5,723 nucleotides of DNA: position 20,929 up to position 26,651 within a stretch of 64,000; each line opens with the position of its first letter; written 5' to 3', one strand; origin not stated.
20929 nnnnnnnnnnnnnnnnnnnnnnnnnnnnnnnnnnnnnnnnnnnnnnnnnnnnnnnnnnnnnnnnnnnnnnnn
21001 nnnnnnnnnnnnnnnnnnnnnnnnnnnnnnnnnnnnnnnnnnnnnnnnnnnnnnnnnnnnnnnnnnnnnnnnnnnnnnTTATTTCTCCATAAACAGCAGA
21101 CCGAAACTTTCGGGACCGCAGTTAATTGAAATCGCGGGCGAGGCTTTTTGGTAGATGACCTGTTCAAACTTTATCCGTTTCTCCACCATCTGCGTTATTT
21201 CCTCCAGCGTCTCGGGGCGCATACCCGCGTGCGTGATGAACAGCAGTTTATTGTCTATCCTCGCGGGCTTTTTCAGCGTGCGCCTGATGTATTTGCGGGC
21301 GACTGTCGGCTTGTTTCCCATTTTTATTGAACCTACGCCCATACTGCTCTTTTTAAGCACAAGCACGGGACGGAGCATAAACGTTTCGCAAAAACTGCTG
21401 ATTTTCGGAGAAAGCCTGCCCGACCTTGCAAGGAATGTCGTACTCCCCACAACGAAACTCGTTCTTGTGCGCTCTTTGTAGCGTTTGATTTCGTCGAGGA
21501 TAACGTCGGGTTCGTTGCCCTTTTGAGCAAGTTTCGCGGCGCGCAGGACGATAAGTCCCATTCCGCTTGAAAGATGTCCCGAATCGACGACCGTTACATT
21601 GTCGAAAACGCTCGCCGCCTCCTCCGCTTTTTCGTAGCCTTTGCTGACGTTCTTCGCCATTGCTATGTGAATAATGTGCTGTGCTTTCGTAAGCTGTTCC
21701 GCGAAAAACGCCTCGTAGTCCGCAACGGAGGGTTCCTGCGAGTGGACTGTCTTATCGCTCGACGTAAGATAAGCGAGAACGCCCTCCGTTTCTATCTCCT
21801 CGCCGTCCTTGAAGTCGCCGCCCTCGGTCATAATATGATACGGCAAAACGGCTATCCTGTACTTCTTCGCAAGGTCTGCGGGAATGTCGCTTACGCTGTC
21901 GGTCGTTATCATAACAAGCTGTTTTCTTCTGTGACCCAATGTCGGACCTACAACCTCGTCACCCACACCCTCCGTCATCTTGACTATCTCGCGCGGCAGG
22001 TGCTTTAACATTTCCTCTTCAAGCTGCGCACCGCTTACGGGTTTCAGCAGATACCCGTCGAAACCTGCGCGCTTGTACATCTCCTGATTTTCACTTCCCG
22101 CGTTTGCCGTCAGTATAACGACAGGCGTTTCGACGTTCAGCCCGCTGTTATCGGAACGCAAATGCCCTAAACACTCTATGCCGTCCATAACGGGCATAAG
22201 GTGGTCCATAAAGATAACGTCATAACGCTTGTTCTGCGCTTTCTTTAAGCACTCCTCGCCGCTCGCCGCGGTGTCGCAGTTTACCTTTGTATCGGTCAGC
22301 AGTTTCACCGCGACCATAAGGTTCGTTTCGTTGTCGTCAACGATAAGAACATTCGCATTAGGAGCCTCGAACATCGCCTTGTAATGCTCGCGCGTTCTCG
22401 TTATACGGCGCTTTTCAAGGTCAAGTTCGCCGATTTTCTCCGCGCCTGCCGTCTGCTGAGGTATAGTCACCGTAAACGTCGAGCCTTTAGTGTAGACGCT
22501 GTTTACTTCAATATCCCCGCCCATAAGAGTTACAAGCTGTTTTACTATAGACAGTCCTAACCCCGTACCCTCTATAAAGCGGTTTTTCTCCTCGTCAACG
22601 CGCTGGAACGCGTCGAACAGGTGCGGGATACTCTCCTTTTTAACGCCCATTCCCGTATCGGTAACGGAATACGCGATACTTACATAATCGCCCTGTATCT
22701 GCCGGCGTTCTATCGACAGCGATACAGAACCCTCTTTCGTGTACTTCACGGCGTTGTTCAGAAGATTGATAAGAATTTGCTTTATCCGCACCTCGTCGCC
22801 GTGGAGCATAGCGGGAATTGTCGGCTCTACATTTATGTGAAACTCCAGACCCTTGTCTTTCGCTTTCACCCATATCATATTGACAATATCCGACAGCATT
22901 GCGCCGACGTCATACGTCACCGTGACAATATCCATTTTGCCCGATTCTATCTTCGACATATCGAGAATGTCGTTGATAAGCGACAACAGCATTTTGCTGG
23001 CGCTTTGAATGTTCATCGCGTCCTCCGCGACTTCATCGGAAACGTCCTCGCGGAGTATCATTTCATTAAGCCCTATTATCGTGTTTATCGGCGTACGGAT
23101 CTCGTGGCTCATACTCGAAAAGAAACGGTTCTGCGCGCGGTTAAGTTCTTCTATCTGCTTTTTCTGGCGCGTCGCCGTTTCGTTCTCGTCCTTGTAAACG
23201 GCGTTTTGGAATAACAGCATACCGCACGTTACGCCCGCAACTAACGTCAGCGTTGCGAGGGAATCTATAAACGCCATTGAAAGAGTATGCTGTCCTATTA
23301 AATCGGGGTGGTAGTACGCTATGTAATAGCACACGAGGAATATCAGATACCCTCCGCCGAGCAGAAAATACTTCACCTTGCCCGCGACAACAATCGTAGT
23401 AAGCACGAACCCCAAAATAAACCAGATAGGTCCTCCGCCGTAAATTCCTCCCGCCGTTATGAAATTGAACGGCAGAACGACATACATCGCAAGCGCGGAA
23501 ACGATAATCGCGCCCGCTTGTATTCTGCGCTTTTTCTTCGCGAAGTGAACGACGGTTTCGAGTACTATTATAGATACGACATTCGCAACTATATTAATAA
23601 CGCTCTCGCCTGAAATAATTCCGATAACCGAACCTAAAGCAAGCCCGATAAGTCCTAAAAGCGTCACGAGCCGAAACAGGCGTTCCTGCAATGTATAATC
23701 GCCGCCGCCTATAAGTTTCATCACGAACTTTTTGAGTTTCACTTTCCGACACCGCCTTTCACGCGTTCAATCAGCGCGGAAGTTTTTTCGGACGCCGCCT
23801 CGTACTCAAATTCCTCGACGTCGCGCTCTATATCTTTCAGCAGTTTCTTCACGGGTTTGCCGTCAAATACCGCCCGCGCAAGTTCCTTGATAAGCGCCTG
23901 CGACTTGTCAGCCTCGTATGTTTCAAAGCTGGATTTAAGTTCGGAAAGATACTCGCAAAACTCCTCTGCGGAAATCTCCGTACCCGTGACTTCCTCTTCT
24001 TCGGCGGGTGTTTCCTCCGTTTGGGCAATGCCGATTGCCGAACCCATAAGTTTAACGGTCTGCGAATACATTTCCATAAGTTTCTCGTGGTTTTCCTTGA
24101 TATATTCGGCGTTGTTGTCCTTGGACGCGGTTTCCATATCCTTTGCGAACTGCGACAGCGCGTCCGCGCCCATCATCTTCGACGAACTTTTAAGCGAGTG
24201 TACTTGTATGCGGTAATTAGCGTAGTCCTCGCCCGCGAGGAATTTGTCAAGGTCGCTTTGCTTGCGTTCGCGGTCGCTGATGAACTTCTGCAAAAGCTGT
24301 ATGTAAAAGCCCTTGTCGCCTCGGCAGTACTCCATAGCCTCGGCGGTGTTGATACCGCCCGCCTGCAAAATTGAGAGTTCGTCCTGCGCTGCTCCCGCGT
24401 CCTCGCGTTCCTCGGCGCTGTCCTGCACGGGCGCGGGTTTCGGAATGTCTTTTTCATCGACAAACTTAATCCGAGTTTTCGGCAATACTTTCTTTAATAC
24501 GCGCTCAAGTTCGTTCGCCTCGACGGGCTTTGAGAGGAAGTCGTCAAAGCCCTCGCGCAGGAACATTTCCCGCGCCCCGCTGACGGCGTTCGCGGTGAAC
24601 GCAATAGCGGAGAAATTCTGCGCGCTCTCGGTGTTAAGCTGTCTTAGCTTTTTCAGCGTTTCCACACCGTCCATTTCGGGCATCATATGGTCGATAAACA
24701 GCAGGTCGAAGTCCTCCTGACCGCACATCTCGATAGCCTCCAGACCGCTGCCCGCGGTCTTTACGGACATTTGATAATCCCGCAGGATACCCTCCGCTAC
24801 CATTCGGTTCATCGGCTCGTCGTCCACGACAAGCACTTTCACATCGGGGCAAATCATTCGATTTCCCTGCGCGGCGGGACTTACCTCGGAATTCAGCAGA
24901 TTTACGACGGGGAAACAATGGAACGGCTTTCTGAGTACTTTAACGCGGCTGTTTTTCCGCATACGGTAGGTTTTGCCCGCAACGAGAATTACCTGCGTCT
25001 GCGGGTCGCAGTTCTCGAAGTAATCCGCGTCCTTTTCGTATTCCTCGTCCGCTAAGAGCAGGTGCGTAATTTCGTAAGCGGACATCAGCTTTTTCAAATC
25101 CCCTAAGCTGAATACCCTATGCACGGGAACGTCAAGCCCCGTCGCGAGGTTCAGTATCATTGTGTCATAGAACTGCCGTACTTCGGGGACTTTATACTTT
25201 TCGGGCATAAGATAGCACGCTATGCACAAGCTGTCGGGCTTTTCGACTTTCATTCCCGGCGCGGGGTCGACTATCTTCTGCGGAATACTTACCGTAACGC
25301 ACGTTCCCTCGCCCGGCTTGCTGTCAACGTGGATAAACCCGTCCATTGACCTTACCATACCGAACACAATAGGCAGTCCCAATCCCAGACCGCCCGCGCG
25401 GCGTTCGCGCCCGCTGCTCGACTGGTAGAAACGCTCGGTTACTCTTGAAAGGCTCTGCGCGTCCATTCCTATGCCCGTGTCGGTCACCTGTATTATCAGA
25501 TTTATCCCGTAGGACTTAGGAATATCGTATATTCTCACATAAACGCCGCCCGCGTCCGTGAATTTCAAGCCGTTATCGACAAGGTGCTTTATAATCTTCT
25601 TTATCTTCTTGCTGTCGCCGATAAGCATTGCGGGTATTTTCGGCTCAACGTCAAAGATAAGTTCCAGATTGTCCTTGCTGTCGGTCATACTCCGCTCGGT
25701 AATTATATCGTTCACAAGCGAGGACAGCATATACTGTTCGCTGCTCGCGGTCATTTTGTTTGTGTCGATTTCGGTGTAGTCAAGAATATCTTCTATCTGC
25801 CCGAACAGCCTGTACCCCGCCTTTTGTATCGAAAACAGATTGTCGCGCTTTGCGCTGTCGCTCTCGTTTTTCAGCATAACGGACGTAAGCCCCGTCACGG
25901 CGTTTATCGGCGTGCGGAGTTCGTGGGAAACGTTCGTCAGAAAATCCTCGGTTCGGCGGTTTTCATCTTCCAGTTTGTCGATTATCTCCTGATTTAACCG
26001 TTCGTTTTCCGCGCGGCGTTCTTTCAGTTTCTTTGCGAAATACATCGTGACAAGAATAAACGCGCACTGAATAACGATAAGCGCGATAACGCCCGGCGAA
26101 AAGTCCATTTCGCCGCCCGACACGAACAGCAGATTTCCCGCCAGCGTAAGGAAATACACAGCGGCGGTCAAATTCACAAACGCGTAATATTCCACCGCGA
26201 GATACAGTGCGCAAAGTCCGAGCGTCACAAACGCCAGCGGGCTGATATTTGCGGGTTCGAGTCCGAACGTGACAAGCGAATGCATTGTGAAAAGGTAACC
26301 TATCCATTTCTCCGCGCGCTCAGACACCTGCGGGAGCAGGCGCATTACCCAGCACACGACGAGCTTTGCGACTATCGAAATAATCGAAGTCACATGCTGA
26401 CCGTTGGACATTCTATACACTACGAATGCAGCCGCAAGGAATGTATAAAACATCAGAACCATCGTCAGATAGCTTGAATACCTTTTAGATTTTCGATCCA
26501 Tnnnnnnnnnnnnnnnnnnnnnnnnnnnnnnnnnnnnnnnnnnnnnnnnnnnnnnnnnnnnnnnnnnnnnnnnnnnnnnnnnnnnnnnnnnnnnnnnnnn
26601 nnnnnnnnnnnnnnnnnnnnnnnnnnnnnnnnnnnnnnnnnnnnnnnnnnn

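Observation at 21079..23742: Hybrid histidine kinase-response regulator fused to a C-terminal DegV (fatty-acid-binding) domain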

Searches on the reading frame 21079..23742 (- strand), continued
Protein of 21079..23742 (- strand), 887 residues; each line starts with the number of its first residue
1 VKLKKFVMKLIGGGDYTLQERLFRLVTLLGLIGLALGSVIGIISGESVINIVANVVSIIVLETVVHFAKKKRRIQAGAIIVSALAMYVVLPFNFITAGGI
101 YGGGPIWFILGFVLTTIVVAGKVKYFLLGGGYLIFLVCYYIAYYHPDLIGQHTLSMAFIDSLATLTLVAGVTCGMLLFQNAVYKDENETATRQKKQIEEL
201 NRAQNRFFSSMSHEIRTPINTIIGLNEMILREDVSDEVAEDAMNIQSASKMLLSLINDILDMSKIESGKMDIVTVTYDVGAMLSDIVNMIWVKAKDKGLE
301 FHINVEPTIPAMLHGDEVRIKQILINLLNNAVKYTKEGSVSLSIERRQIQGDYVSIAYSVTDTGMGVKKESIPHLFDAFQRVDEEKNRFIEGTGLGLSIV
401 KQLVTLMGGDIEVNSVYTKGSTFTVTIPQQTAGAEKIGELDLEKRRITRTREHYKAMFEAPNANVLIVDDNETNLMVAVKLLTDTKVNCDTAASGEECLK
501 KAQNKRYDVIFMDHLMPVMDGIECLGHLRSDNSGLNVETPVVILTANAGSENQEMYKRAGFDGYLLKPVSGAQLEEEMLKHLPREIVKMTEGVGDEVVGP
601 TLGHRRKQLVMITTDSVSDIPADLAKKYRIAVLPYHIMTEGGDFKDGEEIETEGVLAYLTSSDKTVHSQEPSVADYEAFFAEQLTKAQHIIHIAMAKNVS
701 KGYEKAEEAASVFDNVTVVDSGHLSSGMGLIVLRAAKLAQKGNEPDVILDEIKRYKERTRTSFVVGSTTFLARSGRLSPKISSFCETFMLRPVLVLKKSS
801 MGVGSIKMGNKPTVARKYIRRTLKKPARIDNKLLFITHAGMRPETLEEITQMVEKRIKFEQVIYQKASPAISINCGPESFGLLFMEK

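Call 26: search_protein_families(library=ncbifam, proteins=[window:21079-23742:-], max_evalue=0.01)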
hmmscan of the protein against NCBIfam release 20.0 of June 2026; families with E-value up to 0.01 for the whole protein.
window:21079-23742:- (887 aa): 143 families (the best 25 are shown)
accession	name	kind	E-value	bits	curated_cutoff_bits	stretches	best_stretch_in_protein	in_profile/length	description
NF008318.0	PRK11107.1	equivalog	4.5e-94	316.2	890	2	193-435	282-524/920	two-component sensor histidine kinase BarA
TIGR02956.1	TMAO_torS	equivalog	1.1e-93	315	676.5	1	178-582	438-820/967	TMAO reductase system sensor histidine kinase/response regulator TorS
NF011874.0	PRK15347.1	equivalog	7e-83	279.2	852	2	191-431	385-616/921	two component system sensor kinase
NF041947.1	LuxQ_Vibrio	equivalog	1.6e-82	277.7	1200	1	190-580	458-837/843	quorum-sensing autoinducer 2 sensor kinase/phosphatase LuxQ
NF008302.0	PRK11091.1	equivalog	1.9e-77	261.2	838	1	192-582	271-642/779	aerobic respiration two-component sensor histidine kinase ArcB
NF045901.1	HisKinLetSLeg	equivalog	1.8e-75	254.5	1650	2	186-449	275-533/906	two-component system sensor histidine kinase LetS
NF038297.2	hybrid_HK_HrmK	equivalog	1.2e-73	248.8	725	1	184-576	215-602/607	hybrid histidine kinase/response regulator HrmK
NF008099.0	PRK10841.1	equivalog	6.2e-67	226.1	920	2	197-433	463-694/949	two-component system sensor histidine kinase RcsC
NF046044.1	PnpS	equivalog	1.1e-57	195.8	400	1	196-428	162-390/390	two-component system histidine kinase PnpS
NF041832.1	near_NosP_CTERM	subfamily_domain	1.9e-52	178.6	400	1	199-580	2-368/370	NahK/ErcS family hybrid sensor histidine kinase/response regulator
TIGR00762.1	DegV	domain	1.9e-51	174.9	99.7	1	611-884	2-275/276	DegV family EDD domain-containing protein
NF047874.1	MASE3_PAS_HK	subfamily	1.1e-48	166.5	560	1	169-437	363-633/655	MASE3 domain-containing sensor histidine kinase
NF047465.1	hybrid_HK_LvrA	exception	2.4e-47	161.5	1200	1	182-574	181-576/819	hybrid histidine kinase/response regulator LvrA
TIGR02966.1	phoR_proteo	equivalog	2.6e-47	161.4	334.2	1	191-427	101-333/333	phosphate regulon sensor histidine kinase PhoR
NF007420.1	PRK09959.1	equivalog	7.8e-47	159.5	1995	1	200-572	708-1064/1197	acid-sensing system histidine kinase EvgS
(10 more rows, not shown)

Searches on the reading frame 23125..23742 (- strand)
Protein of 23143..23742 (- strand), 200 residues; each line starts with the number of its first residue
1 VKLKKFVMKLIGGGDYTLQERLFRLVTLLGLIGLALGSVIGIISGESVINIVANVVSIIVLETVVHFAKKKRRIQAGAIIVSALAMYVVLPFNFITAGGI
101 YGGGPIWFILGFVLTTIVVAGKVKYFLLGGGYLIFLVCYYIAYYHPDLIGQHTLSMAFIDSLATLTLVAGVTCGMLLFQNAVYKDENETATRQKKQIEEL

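Call 27: search_protein_families(library=pfam, proteins=[window:23143-23742:-], max_evalue=10)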
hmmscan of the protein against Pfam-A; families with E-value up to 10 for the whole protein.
window:23143-23742:- (200 aa): 2 families
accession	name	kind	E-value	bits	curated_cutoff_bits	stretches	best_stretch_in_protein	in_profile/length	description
PF02960.20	K1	-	0.25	11.9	27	1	6-43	44-81/120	K1 glycoprotein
PF03419.18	Peptidase_U4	-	1.1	8.9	28.4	1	48-175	9-129/284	Sporulation factor SpoIIGA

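Call 69: predict_structure(alignment_id=A3)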
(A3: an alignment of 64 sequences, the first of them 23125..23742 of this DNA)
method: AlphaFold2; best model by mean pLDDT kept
length: 206 residues; sequences in the alignment: 64
mean_pLDDT: 84.0   pTM: 0.74
mean pLDDT of the five models: 84.0, 83.1, 80.3, 79.2, 78.8
residues with pLDDT >= 90: 57; 70-90: 132; 50-70: 16; < 50: 1
segments of 3 or more residues with pLDDT < 50: none
pLDDT, mean of each block of 10 residues (from residue 1): 62 70 85 83 77 86 90 90 90 79 83 90 94 92 83 76 86 85 84 93 87
secondary structure, 60 per line:
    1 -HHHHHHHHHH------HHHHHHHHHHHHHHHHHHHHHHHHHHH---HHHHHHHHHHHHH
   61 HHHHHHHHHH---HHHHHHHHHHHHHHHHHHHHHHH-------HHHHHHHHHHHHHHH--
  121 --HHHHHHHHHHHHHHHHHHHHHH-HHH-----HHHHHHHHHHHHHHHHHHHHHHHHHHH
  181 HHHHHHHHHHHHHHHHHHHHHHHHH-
elements in order: H2-11 H18-44 H48-70 H74-96 H104-118 H123-144 H154-205

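Call 71: fold_search(model_id=the predicted structure, library=pdb)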
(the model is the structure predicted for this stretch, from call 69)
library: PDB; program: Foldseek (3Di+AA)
matches with E <= 10: 67; with E <= 0.001: 0
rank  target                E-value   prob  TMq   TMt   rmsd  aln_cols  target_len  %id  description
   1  7yzk_A                7.4e-01  0.91  0.54  0.33   5.3       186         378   13  Structure of Mycobacterium tuberculosis adenylyl cyclase Rv1625c / Cya (released 2022-08-31)
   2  8x9s_R                7.4e-01  0.15  0.23  0.19  18.4       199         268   16  Identification, structure and agonist design of an androgen membrane receptor. (released 2025-02-12)
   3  7rxc_K                1.3e+00  0.20  0.27  0.27  11.3       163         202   12  CryoEM structure of KDELR with Legobody (released 2021-10-06)
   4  5osa_A                1.4e+00  0.33  0.27  0.19  11.6       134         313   12  GLIC-GABAAR alpha1 chimera crystallized at pH4.6 (released 2017-10-11)
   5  9kvx_A                1.5e+00  0.08  0.18  0.14  19.6       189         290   14  Cryo-EM structure of SLC30A10 in Mn2+-bound state, determined in inward-facing conformation (released 2025-10-15)
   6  5osb_C                1.8e+00  0.30  0.28  0.19  11.6       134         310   12  GLIC-GABAAR alpha1 chimera crystallized in complex with THDOC at pH4.5 (released 2017-10-11)
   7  5osc_A                1.9e+00  0.28  0.27  0.19  11.6       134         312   12  GLIC-GABAAR alpha1 chimera crystallized in complex with pregnenolone sulfate at pH 4.5 (released 2017-10-11)
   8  5vhx_E                2.4e+00  0.06  0.16  0.17  15.9       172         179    9  GluA2-1xGSG1L bound to ZK (released 2017-05-03)
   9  7lci_R                2.8e+00  0.08  0.21  0.14  18.7       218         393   12  PF 06882961 bound to the glucagon-like peptide-1 receptor (GLP-1R):Gs complex (released 2021-01-20)
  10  7v1a_A                2.8e+00  0.04  0.15  0.11  18.8       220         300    7  Stapled TBS peptide from RIAM bound to talin R7R8 domains (released 2023-06-14)
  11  6y7v_A                3.0e+00  0.09  0.26  0.26  15.5       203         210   11  Crystal structure of the KDEL receptor bound to HDEL peptide at pH 6.0 (released 2021-02-10)
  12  3kkb_A                3.8e+00  0.14  0.27  0.39   8.7       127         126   12  The crystal structure of a two-component sensor domain from Pseudomonas aeruginosa PA01 (released 2009-11-17)
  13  9ly2_R                3.8e+00  0.03  0.16  0.12  17.5       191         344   12  A Cryo-EM structure of LA-PTH-PTH1R-V2RT-Beta-arrestin1 complex (state 1 conformation) (released 2026-03-04)
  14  6i6b                  4.0e+00  0.09  0.27  0.27  11.7       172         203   12  Crystal structure of the KDEL receptor in the peptide free state. (released 2019-02-27)
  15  3jbr_E                4.2e+00  0.04  0.15  0.19  11.0       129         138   19  Cryo-EM structure of the rabbit voltage-gated calcium channel Cav1.1 complex at 4.2 angstrom (released 2015-12-30)
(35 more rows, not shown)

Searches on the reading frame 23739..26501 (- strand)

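Call 5: search_protein_families(library=pfam, proteins=[window:23739-26501:-], max_evalue=0.01)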
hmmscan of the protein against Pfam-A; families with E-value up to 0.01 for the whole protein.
window:23739-26501:- (920 aa): 4 families
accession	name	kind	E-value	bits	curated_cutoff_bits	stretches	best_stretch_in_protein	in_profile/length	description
PF00072.30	Response_reg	-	1.1e-24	87.2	30.2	1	556-668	1-109/111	Response regulator receiver domain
PF02518.31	HATPase_c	-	2e-23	83.4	26.4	1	295-409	1-110/111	Histidine kinase-, DNA gyrase B-, and HSP90-like ATPase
PF00512.31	HisKA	-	7.2e-13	48.8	26.9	1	185-247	3-65/66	His Kinase A (phospho-acceptor) domain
PF01627.28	Hpt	-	1.2e-09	38.7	24.6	1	735-801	1-67/84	Hpt domain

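Call 26: search_protein_families(library=ncbifam, proteins=[window:23739-26501:-], max_evalue=0.01)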
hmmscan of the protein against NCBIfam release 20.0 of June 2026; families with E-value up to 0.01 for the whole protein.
window:23739-26501:- (920 aa): 151 families (the best 25 are shown)
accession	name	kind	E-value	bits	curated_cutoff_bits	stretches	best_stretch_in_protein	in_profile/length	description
NF008318.0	PRK11107.1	equivalog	2.8e-87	293.7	890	1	182-812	291-903/920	two-component sensor histidine kinase BarA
TIGR02956.1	TMAO_torS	equivalog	1.3e-80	271.7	676.5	2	158-418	432-692/967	TMAO reductase system sensor histidine kinase/response regulator TorS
NF008302.0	PRK11091.1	equivalog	1.4e-66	225.2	838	2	173-414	272-511/779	aerobic respiration two-component sensor histidine kinase ArcB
NF041947.1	LuxQ_Vibrio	equivalog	5.2e-63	213.2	1200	2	174-412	462-700/843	quorum-sensing autoinducer 2 sensor kinase/phosphatase LuxQ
NF011874.0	PRK15347.1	equivalog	8.5e-60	202.8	852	2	176-412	390-618/921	two component system sensor kinase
NF008099.0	PRK10841.1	equivalog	9.3e-60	202.4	920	2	165-408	451-690/949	two-component system sensor histidine kinase RcsC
NF045901.1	HisKinLetSLeg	equivalog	1.7e-58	198.4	1650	2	175-407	284-517/906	two-component system sensor histidine kinase LetS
NF046044.1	PnpS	equivalog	7.9e-48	163.4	400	1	181-407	167-390/390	two-component system histidine kinase PnpS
NF038297.2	hybrid_HK_HrmK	equivalog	2.3e-47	161.9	725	2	141-410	196-459/607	hybrid histidine kinase/response regulator HrmK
NF008543.0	PRK11466.1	equivalog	5e-42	143.8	982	2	176-422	436-676/914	TMAO reductase system sensor histidine kinase/response regulator TorS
NF047874.1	MASE3_PAS_HK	subfamily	1.1e-41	143.3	560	1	153-412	369-629/655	MASE3 domain-containing sensor histidine kinase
NF041735.1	hist_kin_RppB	equivalog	1.6e-39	135.9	400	1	182-407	214-438/438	two-component system sensor histidine kinase RppB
TIGR02966.1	phoR_proteo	equivalog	1.6e-39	135.8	334.2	1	177-405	107-332/333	phosphate regulon sensor histidine kinase PhoR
NF047465.1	hybrid_HK_LvrA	exception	2.2e-38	131.8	1200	2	158-409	176-423/819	hybrid histidine kinase/response regulator LvrA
NF041832.1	near_NosP_CTERM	subfamily_domain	4.3e-35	121.5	400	2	184-410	7-227/370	NahK/ErcS family hybrid sensor histidine kinase/response regulator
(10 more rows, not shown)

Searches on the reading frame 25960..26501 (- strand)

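Call 27: search_protein_families(library=pfam, proteins=[window:25960-26501:-], max_evalue=10)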
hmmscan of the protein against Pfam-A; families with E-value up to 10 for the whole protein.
window:25960-26501:- (180 aa): 8 families
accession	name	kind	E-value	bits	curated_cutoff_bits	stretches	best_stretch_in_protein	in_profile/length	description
PF04246.17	RseC_MucC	-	0.02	15.2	24.4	2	104-174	59-129/130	Positive regulator of sigma(E), RseC/MucC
PF10864.13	DUF2663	-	0.031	15.1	25.2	1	138-179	56-98/127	Protein of unknown function (DUF2663)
PF11777.13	DUF3316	-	0.057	13.8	24.4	1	103-139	101-138/145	Protein of unknown function (DUF3316)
PF20228.3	DUF6587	-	0.26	12.5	27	0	40-68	12-40/82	Family of unknown function (DUF6587)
PF11992.13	TgpA_N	-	0.35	10.2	30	1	20-163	2-151/333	TgpA N-terminal domain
PF10066.14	DUF2304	-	2.6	8.8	25.5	1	40-90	5-55/106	Uncharacterized conserved protein (DUF2304)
PF14256.11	YwiC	-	5.1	7.8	25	0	4-53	50-98/126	YwiC-like protein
PF14015.11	DUF4231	-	6.6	7.7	24.7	1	3-69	11-74/103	Protein of unknown function (DUF4231)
